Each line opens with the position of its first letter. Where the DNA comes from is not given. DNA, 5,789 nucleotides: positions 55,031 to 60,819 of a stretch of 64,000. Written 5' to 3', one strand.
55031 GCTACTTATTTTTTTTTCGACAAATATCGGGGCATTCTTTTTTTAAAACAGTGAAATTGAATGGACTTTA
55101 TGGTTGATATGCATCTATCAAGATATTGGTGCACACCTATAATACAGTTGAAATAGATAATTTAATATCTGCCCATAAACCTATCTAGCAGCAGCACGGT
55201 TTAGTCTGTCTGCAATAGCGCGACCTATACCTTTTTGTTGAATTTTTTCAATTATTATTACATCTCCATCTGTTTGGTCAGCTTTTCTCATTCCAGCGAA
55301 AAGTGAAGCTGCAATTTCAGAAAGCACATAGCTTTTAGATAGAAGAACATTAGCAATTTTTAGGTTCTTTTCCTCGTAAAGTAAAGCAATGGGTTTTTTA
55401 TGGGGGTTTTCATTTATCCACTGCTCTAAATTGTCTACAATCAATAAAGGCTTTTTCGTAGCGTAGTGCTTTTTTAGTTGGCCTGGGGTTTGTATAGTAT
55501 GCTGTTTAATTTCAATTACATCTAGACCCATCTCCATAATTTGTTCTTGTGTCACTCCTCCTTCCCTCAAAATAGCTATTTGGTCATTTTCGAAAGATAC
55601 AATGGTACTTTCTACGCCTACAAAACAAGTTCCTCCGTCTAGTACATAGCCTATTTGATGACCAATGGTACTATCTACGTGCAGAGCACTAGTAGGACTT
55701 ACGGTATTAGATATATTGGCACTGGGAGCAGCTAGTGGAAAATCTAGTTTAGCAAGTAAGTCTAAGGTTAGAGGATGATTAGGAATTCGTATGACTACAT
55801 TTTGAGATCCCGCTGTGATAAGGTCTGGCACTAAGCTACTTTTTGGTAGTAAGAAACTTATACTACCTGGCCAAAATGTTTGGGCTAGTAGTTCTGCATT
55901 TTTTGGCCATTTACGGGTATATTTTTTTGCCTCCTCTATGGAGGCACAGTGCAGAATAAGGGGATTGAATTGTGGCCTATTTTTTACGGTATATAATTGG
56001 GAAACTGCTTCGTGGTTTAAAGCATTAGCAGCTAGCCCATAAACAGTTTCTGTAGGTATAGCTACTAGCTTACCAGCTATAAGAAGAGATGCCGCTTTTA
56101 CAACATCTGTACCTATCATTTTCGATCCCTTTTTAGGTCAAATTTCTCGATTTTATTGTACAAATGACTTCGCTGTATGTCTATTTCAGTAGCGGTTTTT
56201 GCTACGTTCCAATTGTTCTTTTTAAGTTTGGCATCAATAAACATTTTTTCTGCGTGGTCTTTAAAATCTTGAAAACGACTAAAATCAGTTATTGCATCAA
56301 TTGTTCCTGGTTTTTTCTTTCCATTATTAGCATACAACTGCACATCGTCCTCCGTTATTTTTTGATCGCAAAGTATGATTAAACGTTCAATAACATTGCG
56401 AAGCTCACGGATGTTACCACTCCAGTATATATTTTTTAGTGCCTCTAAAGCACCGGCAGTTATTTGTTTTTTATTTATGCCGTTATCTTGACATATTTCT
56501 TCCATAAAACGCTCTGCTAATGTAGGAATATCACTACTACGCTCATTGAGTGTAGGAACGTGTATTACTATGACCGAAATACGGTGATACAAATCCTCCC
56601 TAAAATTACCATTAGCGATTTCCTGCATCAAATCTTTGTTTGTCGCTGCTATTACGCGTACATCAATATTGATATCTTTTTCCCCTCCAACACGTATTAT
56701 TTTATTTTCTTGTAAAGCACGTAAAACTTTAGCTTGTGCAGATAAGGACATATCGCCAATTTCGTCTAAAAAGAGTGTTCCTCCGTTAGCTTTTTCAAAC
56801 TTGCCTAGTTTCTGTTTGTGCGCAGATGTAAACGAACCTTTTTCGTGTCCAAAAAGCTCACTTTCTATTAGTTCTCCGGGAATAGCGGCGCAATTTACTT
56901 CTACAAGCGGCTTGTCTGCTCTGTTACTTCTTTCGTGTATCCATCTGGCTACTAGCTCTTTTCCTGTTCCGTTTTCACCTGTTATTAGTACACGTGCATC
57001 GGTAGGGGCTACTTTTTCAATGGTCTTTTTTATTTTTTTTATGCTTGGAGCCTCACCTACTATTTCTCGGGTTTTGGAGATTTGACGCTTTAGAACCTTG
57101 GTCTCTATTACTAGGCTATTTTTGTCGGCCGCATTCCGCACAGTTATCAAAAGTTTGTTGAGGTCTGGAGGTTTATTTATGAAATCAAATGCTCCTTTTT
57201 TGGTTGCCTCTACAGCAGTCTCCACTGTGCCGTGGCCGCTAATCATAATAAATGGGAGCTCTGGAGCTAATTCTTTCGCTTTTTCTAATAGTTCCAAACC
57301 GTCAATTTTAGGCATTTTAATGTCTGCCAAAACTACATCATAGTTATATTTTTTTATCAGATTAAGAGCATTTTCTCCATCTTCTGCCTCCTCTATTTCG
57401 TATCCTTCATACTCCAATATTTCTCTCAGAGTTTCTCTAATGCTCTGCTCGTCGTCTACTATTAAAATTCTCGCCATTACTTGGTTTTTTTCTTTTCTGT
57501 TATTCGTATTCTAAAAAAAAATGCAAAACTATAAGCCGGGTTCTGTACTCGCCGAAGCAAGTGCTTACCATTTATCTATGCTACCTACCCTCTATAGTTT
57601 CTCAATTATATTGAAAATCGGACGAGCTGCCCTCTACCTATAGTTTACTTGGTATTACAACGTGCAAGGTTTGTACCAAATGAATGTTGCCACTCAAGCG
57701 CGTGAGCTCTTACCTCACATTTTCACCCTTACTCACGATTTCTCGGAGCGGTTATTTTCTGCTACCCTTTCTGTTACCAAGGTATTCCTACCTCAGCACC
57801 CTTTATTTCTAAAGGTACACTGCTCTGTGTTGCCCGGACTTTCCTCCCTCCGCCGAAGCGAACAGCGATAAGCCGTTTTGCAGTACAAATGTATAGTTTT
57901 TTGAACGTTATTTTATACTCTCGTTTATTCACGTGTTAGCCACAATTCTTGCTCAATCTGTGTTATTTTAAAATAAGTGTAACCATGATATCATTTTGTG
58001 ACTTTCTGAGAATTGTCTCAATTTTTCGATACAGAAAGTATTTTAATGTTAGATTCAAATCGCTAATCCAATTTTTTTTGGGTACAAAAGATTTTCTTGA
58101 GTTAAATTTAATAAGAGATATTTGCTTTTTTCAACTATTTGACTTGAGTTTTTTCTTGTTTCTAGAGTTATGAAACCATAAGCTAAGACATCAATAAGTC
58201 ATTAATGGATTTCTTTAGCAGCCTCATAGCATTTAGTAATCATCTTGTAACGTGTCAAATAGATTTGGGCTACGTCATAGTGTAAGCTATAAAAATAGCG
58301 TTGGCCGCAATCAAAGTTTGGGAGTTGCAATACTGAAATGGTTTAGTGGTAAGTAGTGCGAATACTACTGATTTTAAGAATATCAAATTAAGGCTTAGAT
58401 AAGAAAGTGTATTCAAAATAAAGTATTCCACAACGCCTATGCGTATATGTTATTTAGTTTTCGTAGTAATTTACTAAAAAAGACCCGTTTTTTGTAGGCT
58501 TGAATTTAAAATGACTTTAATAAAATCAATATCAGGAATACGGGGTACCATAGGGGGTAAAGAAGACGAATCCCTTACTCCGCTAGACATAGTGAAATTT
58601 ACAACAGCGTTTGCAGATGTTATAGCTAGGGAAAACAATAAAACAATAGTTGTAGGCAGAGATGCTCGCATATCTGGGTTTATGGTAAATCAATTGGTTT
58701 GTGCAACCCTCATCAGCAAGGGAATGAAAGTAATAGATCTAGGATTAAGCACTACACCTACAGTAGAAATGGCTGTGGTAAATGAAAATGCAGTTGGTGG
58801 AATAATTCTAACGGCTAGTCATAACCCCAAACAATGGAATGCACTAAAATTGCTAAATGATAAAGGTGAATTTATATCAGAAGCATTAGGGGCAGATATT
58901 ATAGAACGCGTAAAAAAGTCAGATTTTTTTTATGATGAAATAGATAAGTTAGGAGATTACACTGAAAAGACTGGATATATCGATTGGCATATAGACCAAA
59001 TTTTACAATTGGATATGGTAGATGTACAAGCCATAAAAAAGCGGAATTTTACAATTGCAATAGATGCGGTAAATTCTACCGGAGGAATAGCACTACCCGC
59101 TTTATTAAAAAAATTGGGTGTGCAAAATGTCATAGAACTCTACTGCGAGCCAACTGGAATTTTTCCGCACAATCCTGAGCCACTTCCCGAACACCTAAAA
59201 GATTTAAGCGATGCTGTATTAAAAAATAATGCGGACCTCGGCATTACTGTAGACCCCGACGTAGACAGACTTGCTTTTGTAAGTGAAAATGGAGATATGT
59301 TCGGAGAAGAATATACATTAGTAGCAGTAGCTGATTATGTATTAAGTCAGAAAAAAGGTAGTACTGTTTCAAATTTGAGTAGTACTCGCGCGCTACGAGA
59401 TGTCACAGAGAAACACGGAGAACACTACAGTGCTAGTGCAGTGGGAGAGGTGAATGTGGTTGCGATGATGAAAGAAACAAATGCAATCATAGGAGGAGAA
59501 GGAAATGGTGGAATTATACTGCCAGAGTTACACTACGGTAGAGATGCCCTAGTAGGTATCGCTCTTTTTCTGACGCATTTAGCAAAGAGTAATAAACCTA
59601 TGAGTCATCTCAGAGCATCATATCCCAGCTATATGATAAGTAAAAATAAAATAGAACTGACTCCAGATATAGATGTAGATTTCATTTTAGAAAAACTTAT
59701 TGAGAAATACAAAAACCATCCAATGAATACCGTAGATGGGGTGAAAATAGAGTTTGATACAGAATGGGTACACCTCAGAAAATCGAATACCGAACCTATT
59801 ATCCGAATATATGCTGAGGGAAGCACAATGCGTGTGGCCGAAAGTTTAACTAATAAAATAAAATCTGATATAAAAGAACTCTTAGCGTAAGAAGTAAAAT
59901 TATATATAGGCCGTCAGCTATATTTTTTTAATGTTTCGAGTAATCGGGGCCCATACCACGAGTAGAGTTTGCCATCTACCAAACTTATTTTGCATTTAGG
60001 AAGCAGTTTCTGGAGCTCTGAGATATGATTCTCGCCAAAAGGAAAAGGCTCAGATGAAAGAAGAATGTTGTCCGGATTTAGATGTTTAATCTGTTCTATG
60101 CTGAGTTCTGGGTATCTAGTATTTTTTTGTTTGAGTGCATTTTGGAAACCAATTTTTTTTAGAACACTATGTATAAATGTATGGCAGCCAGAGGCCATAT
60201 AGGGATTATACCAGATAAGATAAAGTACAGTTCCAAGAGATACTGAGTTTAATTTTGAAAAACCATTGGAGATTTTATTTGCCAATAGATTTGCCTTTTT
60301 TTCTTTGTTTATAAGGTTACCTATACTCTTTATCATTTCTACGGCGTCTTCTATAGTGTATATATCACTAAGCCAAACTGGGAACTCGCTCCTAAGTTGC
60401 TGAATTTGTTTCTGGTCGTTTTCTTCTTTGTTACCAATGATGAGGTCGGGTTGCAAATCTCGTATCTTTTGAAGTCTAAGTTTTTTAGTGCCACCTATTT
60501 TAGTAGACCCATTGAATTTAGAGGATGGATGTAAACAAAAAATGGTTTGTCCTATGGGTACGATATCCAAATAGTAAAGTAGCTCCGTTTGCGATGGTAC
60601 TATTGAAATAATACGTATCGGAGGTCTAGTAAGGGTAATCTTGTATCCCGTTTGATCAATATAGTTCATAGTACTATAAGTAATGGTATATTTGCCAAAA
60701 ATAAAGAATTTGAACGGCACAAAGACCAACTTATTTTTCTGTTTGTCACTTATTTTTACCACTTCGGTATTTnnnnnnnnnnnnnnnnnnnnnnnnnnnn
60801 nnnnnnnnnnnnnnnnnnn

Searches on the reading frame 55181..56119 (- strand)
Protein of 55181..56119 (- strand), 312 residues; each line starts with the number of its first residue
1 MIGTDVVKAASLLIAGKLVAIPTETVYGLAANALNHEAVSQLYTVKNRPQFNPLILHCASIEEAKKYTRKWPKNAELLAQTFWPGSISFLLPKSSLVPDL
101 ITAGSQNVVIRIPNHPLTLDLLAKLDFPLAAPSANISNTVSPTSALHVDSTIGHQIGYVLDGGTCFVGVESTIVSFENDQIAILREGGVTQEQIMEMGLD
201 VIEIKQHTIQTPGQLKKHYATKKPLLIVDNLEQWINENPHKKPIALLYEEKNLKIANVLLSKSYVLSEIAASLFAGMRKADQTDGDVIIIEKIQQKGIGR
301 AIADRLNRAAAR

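Call 10: search_protein_families(library=pfam, proteins=[window:55181-56119:-], max_evalue=0.001)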
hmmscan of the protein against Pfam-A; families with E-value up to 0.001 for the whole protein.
window:55181-56119:- (312 aa): 2 families
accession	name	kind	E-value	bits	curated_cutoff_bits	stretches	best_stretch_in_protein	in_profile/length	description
PF01300.24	Sua5_yciO_yrdC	-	4e-58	196.3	25.1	1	13-187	3-178/178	Telomere recombination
PF03481.19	Sua5_C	-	7.8e-23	82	22.9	1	189-311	1-136/136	Threonylcarbamoyl-AMP synthase, C-terminal domain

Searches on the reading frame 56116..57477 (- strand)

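Call 10: search_protein_families(library=pfam, proteins=[window:56116-57477:-], max_evalue=0.001)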
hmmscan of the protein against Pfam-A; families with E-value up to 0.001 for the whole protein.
window:56116-57477:- (453 aa): 8 families
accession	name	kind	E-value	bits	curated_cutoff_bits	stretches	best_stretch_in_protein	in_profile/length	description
PF00158.32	Sigma54_activat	-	4.7e-72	241.6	20.2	1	139-305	1-167/168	Sigma-54 interaction domain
PF00072.30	Response_reg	-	2.5e-33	115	30.2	1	4-113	1-110/111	Response regulator receiver domain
PF14532.12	Sigma54_activ_2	-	2.1e-27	96.5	25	1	140-310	1-138/138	Sigma-54 interaction domain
PF25601.1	AAA_lid_14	-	4.1e-21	75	27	1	312-389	2-80/87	AAA+ ATPase lid domain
PF07728.20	AAA_5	-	2.6e-07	31.2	22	1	163-281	2-123/139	AAA domain (dynein-related subfamily)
PF02954.25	HTH_8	-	8.6e-07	29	22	1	409-446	5-42/42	Bacterial regulatory protein, Fis family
PF00004.35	AAA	-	2.2e-06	28.6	21.2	1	163-293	1-120/131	ATPase family associated with various cellular activities (AAA)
PF06490.17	FleQ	-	2.5e-05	25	22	1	3-109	1-99/108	Flagellar regulatory protein FleQ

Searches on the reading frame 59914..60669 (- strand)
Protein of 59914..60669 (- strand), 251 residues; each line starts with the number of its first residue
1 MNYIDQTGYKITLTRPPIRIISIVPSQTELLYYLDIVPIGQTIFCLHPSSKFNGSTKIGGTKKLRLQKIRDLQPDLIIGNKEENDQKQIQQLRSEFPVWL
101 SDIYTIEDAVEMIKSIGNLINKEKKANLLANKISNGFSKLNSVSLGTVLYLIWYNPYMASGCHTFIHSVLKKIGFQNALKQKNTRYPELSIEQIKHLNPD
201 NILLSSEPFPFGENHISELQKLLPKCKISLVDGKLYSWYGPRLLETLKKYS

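Call 10: search_protein_families(library=pfam, proteins=[window:59914-60669:-], max_evalue=0.001)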
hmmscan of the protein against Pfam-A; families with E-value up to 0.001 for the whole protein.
window:59914-60669:- (251 aa): 1 family
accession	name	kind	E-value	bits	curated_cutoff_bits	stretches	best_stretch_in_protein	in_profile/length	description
PF01497.23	Peripla_BP_2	-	4.6e-15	56.1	27.5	1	20-207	1-200/235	Periplasmic binding protein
